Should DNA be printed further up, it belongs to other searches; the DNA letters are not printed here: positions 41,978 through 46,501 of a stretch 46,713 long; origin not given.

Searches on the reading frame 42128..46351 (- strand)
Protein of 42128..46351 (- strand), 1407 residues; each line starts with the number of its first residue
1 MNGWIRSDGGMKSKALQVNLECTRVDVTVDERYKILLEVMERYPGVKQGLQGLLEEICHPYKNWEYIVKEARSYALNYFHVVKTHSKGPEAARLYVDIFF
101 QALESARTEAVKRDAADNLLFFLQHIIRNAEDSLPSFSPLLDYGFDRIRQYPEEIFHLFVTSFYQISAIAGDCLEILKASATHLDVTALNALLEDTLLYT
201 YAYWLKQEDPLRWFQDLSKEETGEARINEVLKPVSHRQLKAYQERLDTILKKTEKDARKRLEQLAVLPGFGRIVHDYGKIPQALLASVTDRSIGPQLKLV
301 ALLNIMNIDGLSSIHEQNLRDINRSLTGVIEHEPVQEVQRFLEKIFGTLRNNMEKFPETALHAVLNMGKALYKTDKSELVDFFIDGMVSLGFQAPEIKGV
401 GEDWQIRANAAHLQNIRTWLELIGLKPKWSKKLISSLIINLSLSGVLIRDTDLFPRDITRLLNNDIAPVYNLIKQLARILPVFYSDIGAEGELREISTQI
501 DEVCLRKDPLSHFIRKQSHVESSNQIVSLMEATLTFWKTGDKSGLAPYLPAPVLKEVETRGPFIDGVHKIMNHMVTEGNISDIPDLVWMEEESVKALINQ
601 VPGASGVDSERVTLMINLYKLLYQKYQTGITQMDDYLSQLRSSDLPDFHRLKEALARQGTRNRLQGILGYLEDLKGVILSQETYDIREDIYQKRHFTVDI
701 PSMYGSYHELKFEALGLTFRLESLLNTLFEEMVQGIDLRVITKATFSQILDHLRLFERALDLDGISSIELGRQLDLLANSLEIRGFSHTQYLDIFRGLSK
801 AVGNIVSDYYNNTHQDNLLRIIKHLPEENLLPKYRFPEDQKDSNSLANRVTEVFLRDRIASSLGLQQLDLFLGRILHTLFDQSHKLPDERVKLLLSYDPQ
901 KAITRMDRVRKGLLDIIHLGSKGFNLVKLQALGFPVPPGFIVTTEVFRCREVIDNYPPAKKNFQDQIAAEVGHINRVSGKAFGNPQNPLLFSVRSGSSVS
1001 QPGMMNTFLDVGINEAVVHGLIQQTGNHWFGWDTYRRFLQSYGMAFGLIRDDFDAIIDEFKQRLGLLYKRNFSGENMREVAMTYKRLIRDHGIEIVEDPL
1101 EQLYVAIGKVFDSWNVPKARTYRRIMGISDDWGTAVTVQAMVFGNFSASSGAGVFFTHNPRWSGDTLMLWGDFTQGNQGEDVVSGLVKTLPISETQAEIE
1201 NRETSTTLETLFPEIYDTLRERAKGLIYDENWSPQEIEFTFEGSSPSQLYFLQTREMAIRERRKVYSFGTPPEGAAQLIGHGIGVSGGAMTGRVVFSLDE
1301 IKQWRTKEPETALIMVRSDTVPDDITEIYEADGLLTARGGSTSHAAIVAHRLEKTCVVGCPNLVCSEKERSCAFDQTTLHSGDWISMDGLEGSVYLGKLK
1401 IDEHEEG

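Call 89: search_protein_families(library=pfam, proteins=[window:42128-46351:-], max_evalue=0.00001)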
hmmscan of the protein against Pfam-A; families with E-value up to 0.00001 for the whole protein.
window:42128-46351:- (1407 aa): 2 families
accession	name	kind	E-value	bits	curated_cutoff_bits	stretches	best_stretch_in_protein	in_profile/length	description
PF01326.24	PPDK_N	-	9.7e-29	101.1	27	1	960-1259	74-311/328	Pyruvate phosphate dikinase, AMP/ATP-binding domain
PF00391.29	PEP-utilizers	-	7e-18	64.4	23.1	1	1314-1392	6-72/72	PEP-utilising enzyme, mobile domain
